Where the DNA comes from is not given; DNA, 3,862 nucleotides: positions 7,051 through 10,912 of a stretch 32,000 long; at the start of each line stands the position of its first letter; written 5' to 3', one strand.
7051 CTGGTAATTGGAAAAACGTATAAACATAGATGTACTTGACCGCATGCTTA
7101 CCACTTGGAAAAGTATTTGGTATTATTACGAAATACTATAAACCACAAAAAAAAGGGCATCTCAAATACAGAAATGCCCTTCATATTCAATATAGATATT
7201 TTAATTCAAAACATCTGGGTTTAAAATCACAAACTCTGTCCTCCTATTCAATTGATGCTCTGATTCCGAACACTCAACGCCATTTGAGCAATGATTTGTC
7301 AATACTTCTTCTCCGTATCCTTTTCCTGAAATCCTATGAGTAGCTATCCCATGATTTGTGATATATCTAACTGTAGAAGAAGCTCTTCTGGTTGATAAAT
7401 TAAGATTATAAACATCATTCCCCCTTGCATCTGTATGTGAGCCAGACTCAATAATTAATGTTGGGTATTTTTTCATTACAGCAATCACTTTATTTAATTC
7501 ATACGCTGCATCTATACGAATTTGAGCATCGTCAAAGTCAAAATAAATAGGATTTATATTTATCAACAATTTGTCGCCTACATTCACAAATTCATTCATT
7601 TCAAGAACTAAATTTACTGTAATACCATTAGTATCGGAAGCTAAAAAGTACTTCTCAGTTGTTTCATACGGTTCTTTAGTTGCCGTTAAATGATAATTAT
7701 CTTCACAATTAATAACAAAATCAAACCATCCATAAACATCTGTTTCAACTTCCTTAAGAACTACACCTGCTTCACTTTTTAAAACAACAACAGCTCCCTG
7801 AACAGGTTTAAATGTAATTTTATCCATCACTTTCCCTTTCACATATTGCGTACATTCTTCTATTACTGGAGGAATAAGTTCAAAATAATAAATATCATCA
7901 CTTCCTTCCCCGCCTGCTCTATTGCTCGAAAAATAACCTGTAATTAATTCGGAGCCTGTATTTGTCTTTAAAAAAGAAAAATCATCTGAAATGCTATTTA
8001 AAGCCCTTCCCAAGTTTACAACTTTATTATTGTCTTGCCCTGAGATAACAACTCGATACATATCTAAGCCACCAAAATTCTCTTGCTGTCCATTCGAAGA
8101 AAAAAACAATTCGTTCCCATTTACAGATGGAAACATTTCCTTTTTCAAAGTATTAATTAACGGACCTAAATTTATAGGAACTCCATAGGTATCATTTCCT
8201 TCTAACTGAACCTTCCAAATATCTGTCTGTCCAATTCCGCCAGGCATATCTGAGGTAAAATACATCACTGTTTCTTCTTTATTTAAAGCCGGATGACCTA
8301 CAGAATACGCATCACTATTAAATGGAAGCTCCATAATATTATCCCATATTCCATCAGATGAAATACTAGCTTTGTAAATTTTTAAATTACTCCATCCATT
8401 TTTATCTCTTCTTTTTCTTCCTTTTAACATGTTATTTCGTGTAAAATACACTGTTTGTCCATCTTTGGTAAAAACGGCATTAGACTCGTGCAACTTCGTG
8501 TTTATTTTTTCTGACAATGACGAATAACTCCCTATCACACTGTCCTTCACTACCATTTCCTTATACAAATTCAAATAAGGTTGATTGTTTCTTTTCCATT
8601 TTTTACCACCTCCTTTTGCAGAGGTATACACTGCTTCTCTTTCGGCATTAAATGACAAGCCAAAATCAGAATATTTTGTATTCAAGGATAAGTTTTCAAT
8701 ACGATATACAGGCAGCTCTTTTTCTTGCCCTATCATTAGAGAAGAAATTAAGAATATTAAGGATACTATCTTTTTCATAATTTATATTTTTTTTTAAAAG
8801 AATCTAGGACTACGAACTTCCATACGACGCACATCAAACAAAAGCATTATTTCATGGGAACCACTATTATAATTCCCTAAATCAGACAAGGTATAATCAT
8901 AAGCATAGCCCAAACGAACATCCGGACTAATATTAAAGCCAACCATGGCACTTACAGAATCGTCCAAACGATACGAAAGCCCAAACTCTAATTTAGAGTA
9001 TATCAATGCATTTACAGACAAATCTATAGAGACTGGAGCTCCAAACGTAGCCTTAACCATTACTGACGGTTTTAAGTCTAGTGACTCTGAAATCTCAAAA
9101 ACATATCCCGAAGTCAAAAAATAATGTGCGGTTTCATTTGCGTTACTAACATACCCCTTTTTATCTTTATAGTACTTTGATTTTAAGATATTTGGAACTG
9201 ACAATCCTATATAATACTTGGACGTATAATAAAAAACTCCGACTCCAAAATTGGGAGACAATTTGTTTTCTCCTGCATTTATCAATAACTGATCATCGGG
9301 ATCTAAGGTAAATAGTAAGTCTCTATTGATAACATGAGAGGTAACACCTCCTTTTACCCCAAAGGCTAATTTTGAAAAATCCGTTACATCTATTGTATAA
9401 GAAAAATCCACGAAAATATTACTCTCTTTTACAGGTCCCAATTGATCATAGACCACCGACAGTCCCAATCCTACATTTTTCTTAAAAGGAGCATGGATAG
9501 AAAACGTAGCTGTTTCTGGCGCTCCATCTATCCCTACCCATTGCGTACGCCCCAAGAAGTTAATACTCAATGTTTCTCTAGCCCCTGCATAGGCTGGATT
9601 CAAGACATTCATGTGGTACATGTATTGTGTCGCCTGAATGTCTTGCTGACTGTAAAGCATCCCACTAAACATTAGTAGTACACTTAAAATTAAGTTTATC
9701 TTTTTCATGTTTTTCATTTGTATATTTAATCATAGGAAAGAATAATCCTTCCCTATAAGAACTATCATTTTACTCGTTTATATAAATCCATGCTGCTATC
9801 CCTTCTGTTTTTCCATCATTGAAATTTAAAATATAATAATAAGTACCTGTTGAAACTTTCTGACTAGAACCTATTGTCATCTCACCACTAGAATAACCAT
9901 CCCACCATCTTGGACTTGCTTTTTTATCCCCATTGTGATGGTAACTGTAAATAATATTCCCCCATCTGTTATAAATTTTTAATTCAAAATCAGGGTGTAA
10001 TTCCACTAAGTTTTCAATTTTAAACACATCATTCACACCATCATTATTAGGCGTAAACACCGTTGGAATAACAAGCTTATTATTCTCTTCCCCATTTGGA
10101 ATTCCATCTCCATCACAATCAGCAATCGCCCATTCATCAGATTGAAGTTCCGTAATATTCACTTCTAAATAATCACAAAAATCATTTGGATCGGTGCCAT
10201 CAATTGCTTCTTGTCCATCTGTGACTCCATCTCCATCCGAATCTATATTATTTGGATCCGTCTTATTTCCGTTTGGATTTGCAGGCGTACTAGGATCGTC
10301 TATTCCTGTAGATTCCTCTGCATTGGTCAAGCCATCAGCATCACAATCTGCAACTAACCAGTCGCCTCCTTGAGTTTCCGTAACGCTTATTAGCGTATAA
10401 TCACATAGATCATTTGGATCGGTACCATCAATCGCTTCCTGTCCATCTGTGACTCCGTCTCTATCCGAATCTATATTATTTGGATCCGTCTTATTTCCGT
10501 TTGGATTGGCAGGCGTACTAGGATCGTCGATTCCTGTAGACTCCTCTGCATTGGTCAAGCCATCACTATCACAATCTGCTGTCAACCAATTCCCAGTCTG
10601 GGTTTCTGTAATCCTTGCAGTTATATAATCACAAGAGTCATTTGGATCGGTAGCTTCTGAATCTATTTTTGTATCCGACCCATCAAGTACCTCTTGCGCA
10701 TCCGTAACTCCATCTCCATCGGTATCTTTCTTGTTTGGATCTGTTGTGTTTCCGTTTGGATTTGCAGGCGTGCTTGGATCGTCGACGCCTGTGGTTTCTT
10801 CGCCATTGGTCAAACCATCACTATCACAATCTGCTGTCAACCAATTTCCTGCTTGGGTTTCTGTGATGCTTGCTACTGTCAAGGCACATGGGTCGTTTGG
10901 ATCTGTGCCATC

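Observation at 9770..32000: Giant type-B-CTD T9SS cargo (at least 7,409 codons in window) whose architecture is not SprB-like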

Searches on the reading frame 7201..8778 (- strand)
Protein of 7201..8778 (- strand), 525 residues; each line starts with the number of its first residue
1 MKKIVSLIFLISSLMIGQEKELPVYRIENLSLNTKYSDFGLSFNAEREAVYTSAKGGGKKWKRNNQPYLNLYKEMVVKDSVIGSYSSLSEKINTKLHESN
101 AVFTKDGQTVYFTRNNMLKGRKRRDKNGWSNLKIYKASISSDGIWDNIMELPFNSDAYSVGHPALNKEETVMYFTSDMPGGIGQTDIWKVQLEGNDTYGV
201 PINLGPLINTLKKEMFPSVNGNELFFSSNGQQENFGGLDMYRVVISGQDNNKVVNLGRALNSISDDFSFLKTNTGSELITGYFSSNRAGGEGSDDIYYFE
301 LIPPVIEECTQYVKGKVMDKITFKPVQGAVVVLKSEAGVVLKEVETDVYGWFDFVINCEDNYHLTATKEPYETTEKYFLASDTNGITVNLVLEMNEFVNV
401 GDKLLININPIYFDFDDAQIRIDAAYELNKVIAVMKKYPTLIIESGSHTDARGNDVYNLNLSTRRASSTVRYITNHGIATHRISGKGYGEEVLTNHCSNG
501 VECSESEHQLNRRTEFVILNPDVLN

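Call 7: search_protein_families(library=pfam, proteins=[window:7201-8778:-], max_evalue=0.01)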
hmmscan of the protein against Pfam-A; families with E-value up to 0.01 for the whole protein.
window:7201-8778:- (525 aa): 5 families
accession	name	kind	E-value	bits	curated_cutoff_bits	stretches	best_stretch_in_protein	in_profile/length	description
PF00691.25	OmpA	-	1e-12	48.7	27.2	1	412-500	1-91/98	OmpA family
PF07676.18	PD40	-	6.1e-08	32.9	20.9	0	91-115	4-28/38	WD40-like Beta Propeller Repeat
PF13620.12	CarboxypepD_reg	-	3.5e-07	30.9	32.3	1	313-392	2-81/82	Carboxypeptidase regulatory-like domain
PF13715.12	CarbopepD_reg_2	-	1.3e-05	25.6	32.2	1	313-395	1-79/88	CarboxypepD_reg-like domain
PF25020.1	TTR_TEN1-4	-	0.0083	16.5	27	0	313-388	9-81/86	Teneurin TTR-like domain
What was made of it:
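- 7201..8778 (-): PorE-like protein (525 aa): signal peptide, PD40 propeller, CarboxypepD_reg and OmpA_C peptidoglycan-binding domain. It lies 15 nt downstream of the PorP-like gene. Pfam OmpA E 1e-12, PD40, CarboxypepD_reg (call 7).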

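Call 10: search_protein_families(library=ncbifam, proteins=[window:7201-8778:-], max_evalue=0.01)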
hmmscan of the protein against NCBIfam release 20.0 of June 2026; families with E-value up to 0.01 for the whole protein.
window:7201-8778:- (525 aa): 25 families
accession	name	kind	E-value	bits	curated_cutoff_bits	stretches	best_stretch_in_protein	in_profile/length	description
NF053607.1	CHU_0125_OmpA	equivalog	3.1e-100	336.5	620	1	20-520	141-638/639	CHU_0125 family OmpA-like outer membrane integrity protein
NF052230.1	T9SS_PorE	exception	1.5e-78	264.7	600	1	87-491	215-597/648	PorE family type IX secretion system protein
NF053611.1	YiaD_Gzip_OmpA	equivalog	1.2e-21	77.3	175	1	397-518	89-206/206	YiaD family glycine zipper/OmpA-like lipoprotein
NF033763.1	exchanger_TraB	exception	9.7e-16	56.8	700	1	402-521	386-500/522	outer membrane exchange protein TraB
NF053612.1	anchor_PA1041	equivalog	1.8e-15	57.5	250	1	405-500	124-224/236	PA1041 family peptidoglycan-binding anchor lipoprotein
TIGR02802.1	Pal_lipo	equivalog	1.9e-15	56.8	125.35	1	411-517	2-103/104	peptidoglycan-associated lipoprotein Pal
NF053613.1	OMP_toxin_LptF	equivalog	1.6e-13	50.9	400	1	406-520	138-247/256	lipotoxin F family OmpA-related lipoprotein LptF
NF045787.1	OmpABordt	equivalog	1.8e-12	47.4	200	1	398-500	76-178/194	outer membrane protein OmpA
TIGR03789.1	pdsO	hypoth_equivalog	1.2e-10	41.5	152.2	1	419-496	149-226/243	sortase-associated OmpA-like protein PdsO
NF007804.1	PRK10510.1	equivalog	1.4e-10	41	307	1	400-500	102-205/219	OmpA family lipoprotein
NF008067.1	PRK10802.1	equivalog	1.6e-10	41.1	261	1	405-492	63-150/171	peptidoglycan-associated lipoprotein Pal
NF053585.1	OMP_LP_YfiB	equivalog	1e-09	38.5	128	1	409-518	56-160/163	outer membrane lipoprotein YfiB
NF008071.1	PRK10808.1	equivalog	6.2e-09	35.7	277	1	411-500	233-326/358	porin OmpA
NF005382.1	PRK06925.1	equivalog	1.3e-07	32.1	264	1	406-519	112-224/225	flagellar motor protein MotS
NF038224.1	OmpA_like_CmpA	equivalog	1.8e-07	31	300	1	396-491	96-192/233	C-OmpA-like family protein CmpA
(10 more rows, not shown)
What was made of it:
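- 7201..8778 (-): NCBIfam T9SS_PorE E 1.5e-78 and CHU_0125_OmpA E 3e-100, both below their equivalog cutoffs (call 10).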

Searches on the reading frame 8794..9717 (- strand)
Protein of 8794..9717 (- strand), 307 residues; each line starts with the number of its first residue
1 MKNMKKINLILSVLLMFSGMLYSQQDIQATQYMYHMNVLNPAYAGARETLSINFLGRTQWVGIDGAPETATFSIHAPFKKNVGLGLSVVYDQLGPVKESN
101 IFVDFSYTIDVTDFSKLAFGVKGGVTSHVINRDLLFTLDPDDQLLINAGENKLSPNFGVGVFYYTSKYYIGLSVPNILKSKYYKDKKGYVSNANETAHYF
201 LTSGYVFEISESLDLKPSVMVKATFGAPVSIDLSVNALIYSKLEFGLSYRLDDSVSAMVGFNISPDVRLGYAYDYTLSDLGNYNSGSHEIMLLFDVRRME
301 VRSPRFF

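Call 7: search_protein_families(library=pfam, proteins=[window:8794-9717:-], max_evalue=0.01)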
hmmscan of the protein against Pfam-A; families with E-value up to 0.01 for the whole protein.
window:8794-9717:- (307 aa): 2 families
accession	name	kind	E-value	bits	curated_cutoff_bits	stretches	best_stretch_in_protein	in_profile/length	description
PF11751.14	PorP_SprF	-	6.4e-86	288.7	22.3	1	23-293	3-272/273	Type IX secretion system membrane protein PorP/SprF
PF01061.29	ABC2_membrane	-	0.0011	19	26.9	1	7-49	166-209/211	ABC-2 type transporter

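Call 10: search_protein_families(library=ncbifam, proteins=[window:8794-9717:-], max_evalue=0.01)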
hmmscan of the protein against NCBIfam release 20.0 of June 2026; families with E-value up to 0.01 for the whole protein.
window:8794-9717:- (307 aa): 1 family
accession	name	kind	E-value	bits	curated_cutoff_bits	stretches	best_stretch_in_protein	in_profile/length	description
TIGR03519.1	T9SS_PorP_fam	subfamily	1.9e-85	286.8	90.55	1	4-295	1-291/292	PorP/SprF family type IX secretion system membrane protein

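Call 11: find_encoding_contigs(protein=window:8797-9717:-, flank=10000, max_places=6)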
Protein window:8797-9717:- (307 aa): no gene with exactly this product is on record in the collection.
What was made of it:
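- Tried and rejected: An exact look-up of the PorP-like protein found nothing (call 11).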

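Call 15: find_related_loci(query=window:8797-9717:-, collection=genome_contigs, flank=10000)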
Query window:8797-9717:- (307 aa) in genome_contigs; peptide patterns used: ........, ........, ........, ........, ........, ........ (x = any residue, [..] = any of these).
422 stretches matched a pattern; 259 encode a relative of the query (tblastn E <= 1e-3); the best 80 are kept; 80 distinct loci.
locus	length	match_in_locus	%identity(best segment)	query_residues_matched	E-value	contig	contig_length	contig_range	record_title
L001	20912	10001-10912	60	1-307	4e-120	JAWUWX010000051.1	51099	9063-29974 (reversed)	MAG: Flavobacteriaceae bacterium isolate HBSea_ice_MAG548 BAT.548_615074_flag=0_multi=11.8339_len=51099, whole genome sh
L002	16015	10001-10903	58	4-307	7e-116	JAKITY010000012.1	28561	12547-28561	MAG: Flavobacteriaceae bacterium isolate D96SM.bin.53 NODE_1279_length_28561_cov_4.106021, whole genome shotgun sequence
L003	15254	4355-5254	59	4-307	6e-116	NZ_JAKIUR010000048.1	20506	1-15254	MAG: Lutibacter sp. isolate D100SM.bin.22 NODE_1089_length_20506_cov_19.911134, whole genome shotgun sequence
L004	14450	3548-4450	57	4-307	3e-115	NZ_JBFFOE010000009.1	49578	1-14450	MAG: Lutibacter sp. isolate Mix_mud18.2022.04.94 k141_179073_length_49578_cov_207.7571, whole genome shotgun sequence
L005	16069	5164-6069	56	2-307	4e-115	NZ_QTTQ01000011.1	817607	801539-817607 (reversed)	Lutibacter oceani strain 325-5 Ga0138985_103, whole genome shotgun sequence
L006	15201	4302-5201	57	4-307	4e-115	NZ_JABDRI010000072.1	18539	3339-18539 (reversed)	MAG: Lutibacter sp. isolate Site_C25 k127_54365, whole genome shotgun sequence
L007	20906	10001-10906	57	2-307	1e-114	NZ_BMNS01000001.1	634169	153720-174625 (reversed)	Lutibacter litoralis strain JCM 13034 sequence01, whole genome shotgun sequence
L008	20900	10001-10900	57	4-307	2e-114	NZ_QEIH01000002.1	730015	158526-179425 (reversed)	Lutibacter citreus strain 1KV19 contig2, whole genome shotgun sequence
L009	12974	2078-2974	57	4-305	3e-114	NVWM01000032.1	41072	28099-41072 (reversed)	MAG: Lutibacter sp. isolate NORP37 Contig_source1382A_23580, whole genome shotgun sequence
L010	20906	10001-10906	56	2-307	1e-113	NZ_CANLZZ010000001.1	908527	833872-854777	Uncultured Lutibacter sp. isolate 4-1427.fasta NODE_1, whole genome shotgun sequence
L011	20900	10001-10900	56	4-307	4e-113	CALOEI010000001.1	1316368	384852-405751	MAG: uncultured Flavobacteriaceae bacterium isolate HOU_bin.0045 genome assembly, contig: contig_24109, whole genome sho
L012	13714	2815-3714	56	4-307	8e-113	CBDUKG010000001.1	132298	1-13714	MAG TPA_asm: uncultured Flavobacteriaceae bacterium isolate SRR22808126_binner13_Refined_17 genome assembly, contig: ERZ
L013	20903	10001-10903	57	4-307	2e-112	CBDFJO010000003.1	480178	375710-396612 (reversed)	MAG: Urechidicola sp. isolate 610d9a87-7a4d-4513-85e9-6b9cffa8d99e genome assembly, contig: contig_3, whole genome shotg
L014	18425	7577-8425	58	21-307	3e-110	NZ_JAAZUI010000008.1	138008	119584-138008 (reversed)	Lutibacter sp. B1 NODE_8_length_138008_cov_65.711, whole genome shotgun sequence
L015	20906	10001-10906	55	2-307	4e-109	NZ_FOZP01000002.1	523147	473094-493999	Lutibacter maritimus strain DSM 24450, whole genome shotgun sequence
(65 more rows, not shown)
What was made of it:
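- On T9SS type-B CTD substrates: The best PorP relative among GTDB representative genomes is 60% identical (call 15).
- Tried and rejected: A genome_contigs scan with PorP found nothing closer than 60% identity (Lutibacter, Winogradskyella and related MAGs) (call 15).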

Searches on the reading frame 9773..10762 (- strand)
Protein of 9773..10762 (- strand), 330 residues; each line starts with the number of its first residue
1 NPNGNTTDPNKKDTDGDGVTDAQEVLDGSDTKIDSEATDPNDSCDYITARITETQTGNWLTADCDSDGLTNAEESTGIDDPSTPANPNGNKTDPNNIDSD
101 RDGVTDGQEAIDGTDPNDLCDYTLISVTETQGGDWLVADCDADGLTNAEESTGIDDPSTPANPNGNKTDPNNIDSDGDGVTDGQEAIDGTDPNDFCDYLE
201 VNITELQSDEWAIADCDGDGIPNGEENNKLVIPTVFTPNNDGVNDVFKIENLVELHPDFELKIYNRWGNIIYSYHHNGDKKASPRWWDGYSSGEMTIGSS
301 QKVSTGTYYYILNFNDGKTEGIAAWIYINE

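Call 7: search_protein_families(library=pfam, proteins=[window:9773-10762:-], max_evalue=0.01)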
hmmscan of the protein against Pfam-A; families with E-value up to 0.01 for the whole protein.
window:9773-10762:- (330 aa): 2 families
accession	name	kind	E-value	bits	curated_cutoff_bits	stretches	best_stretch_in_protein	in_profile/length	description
PF13585.12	CHU_C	-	2.4e-24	85.7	27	1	232-328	3-86/86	CHU_C Type IX secretion signal domain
PF18884.5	TSP3_bac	-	6.5e-14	51.9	25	4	174-194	1-21/22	Bacterial TSP3 repeat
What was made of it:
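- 9773..10069 (-): Type-B T9SS C-terminal sorting domain (aa 7311-7409). Pfam CHU_C E 2.4e-24 (call 7).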

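Call 10: search_protein_families(library=ncbifam, proteins=[window:9773-10762:-], max_evalue=0.01)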
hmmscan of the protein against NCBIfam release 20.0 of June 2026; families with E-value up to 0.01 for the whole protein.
window:9773-10762:- (330 aa): 2 families
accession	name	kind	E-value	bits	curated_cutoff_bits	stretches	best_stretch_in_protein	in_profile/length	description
NF033765.2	gliding_CglD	equivalog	9.9e-13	46.8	400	2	128-228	68-160/1124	adventurous gliding motility lipoprotein CglD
TIGR04131.1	Bac_Flav_CTERM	domain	7.2e-12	45.3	35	1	232-319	3-76/85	T9SS type B sorting domain-containing protein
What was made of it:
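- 9773..10069 (-): NCBIfam TIGR04131, 45.3 bits against a cutoff of 35 (call 10).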
